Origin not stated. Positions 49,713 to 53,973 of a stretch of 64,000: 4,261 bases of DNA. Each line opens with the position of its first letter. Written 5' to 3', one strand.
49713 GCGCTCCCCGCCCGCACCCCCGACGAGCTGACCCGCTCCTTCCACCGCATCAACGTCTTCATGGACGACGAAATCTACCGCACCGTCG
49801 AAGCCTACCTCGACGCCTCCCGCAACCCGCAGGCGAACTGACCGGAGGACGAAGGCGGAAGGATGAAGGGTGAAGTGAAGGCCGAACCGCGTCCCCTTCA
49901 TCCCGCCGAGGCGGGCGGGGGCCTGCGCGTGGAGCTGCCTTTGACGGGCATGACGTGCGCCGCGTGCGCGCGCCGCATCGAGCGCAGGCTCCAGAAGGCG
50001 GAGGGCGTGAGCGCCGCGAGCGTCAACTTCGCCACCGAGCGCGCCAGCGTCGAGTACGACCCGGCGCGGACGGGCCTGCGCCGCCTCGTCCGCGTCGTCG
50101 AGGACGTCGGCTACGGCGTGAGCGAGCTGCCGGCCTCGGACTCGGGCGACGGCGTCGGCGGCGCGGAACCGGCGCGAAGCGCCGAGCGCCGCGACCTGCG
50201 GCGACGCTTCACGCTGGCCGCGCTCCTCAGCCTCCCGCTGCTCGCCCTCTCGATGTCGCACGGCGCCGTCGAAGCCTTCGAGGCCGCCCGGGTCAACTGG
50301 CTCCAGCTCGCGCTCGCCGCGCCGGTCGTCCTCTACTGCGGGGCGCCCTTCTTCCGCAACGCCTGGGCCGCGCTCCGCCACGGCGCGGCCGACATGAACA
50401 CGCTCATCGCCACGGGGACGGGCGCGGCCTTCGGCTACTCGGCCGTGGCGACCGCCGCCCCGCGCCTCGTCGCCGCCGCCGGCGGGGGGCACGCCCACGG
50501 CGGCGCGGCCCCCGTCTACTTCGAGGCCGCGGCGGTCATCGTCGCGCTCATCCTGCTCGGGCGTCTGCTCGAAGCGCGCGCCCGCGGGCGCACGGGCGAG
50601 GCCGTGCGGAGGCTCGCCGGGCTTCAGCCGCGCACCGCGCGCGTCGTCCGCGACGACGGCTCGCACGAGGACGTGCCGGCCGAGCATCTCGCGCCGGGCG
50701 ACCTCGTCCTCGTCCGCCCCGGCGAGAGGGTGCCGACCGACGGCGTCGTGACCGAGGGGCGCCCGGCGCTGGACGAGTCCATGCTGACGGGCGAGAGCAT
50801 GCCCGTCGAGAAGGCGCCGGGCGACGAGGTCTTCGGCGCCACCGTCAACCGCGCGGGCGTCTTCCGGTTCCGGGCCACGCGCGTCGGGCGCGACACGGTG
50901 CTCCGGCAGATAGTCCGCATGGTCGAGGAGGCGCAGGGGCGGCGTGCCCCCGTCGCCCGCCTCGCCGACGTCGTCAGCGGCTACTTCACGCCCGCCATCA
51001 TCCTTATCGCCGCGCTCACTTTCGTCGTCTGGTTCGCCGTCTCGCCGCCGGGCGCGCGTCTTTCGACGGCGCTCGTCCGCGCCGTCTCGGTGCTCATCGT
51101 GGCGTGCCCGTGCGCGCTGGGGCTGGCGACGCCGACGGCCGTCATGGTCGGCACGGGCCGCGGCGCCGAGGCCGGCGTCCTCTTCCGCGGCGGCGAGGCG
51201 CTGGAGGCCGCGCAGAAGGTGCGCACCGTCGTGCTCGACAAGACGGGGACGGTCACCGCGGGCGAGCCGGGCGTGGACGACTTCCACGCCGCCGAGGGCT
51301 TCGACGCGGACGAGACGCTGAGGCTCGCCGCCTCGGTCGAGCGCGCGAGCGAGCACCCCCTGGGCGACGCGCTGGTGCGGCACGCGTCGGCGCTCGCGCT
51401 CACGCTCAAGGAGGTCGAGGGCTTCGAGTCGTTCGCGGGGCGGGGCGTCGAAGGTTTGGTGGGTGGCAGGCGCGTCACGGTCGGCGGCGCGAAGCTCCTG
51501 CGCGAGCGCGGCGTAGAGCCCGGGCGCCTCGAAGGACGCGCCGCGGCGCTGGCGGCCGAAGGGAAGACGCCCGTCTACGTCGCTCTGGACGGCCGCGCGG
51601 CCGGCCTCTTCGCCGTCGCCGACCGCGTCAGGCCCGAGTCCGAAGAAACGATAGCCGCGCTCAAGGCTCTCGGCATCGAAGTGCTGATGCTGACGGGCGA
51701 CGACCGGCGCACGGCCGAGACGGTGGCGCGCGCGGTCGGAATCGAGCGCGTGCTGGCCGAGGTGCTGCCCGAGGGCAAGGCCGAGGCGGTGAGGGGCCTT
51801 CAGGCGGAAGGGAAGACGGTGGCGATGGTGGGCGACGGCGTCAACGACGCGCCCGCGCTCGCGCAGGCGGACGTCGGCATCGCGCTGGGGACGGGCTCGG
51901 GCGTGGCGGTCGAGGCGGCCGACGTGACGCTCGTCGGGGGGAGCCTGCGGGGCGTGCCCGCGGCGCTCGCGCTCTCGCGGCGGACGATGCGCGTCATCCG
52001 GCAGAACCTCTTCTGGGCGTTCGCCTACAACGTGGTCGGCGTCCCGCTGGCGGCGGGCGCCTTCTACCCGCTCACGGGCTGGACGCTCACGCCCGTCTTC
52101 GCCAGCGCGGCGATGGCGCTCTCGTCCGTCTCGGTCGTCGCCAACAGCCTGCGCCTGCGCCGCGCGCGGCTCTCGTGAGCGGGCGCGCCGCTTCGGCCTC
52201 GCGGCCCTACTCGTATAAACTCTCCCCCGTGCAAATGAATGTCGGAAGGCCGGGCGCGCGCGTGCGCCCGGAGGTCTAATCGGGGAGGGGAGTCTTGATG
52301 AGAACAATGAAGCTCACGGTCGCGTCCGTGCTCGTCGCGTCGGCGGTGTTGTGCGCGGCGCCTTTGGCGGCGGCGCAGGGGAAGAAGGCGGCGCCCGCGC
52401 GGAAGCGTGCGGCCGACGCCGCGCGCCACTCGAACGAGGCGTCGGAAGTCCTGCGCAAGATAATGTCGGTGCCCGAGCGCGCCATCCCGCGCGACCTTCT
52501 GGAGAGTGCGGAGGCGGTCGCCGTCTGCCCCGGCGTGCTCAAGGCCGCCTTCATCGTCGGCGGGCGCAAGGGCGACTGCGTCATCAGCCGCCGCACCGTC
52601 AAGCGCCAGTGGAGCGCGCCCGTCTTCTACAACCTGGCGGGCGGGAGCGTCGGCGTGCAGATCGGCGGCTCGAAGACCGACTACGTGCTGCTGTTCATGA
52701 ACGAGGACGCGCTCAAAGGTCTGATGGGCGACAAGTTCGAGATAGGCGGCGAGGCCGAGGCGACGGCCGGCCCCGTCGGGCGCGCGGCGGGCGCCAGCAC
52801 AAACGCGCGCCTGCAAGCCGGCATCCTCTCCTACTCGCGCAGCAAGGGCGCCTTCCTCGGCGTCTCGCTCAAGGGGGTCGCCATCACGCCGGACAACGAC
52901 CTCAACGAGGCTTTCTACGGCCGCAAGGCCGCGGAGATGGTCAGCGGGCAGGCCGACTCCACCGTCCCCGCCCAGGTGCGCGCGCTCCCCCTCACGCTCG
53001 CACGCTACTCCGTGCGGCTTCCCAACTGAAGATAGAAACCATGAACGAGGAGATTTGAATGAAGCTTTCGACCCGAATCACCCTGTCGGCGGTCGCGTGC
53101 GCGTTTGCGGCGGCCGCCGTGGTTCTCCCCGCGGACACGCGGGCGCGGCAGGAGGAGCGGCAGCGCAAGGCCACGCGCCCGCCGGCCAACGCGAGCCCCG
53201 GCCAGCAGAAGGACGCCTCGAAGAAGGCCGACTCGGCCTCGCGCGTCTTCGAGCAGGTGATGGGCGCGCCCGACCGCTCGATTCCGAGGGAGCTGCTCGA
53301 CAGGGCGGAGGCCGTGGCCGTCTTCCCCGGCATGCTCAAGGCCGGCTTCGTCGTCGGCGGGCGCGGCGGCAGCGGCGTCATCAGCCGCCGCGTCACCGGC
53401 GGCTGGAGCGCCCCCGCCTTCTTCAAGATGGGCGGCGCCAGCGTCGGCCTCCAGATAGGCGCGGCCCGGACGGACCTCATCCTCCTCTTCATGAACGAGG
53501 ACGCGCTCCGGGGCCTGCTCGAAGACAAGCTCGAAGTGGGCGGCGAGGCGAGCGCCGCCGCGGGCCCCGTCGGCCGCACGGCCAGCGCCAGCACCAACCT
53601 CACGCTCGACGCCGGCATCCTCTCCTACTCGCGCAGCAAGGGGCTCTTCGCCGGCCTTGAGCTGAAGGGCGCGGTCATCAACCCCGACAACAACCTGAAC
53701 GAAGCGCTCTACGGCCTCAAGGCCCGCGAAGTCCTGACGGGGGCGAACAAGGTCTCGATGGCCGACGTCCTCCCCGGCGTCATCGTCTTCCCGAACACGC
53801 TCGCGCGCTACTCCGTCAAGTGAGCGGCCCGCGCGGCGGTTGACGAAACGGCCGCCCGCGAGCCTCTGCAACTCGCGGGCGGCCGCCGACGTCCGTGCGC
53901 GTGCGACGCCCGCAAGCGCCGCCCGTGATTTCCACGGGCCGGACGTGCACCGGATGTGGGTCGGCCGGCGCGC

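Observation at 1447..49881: Synthesis: a recurring architecture of stop-codon-proximal long hairpins whose arms are tandem 7-nt repeats, realised in at least five unrelated sequence classes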

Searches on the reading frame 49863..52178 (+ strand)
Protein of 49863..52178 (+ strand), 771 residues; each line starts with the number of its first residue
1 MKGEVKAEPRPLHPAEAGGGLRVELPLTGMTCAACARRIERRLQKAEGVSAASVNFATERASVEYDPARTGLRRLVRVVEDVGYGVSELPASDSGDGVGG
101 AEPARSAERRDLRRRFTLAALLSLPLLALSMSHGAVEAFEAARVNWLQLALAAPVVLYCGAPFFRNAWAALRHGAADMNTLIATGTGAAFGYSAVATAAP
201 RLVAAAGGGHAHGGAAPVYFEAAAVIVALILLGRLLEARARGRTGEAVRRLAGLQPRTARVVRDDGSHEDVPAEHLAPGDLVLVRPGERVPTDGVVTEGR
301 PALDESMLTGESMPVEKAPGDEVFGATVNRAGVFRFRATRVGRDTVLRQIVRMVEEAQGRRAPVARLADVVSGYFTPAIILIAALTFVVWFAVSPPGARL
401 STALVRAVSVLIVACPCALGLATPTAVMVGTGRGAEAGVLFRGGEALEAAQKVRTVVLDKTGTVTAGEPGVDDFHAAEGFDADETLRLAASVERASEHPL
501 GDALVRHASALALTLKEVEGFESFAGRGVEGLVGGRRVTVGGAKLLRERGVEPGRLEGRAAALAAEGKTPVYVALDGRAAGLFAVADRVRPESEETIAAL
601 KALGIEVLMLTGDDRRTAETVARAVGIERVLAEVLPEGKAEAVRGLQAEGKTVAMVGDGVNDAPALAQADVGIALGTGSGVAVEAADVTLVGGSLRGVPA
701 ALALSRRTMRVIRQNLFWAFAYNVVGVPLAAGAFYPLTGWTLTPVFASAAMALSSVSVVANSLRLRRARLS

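Call 66: search_protein_families(library=pfam, proteins=[window:49863-52178:+], max_evalue=0.00001)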
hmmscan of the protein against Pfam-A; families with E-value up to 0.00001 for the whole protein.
window:49863-52178:+ (771 aa): 3 families
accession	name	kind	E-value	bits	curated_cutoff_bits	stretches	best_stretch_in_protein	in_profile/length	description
PF00122.25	E1-E2_ATPase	-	4.6e-60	202.7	28.1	1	254-436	2-180/181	E1-E2 ATPase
PF00702.32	Hydrolase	-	1.2e-37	130.6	26.4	1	453-670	1-191/191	haloacid dehalogenase-like hydrolase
PF00403.32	HMA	-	1.7e-16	60.8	24.8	1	28-84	5-61/62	Heavy-metal-associated domain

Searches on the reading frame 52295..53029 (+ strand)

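Call 66: search_protein_families(library=pfam, proteins=[window:52295-53029:+], max_evalue=0.00001)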
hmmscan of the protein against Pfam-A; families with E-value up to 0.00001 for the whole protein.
window:52295-53029:+ (244 aa): 1 family
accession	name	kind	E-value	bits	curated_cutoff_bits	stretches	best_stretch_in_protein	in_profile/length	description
PF04366.17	Ysc84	-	4.9e-33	114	25.1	1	116-236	2-125/127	Las17-binding protein actin regulator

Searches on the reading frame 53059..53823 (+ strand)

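Call 66: search_protein_families(library=pfam, proteins=[window:53059-53823:+], max_evalue=0.00001)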
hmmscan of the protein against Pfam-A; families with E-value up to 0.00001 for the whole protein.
window:53059-53823:+ (254 aa): 1 family
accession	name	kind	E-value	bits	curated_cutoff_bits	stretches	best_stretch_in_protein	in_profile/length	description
PF04366.17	Ysc84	-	5.4e-32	110.6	25.1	1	126-232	2-113/127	Las17-binding protein actin regulator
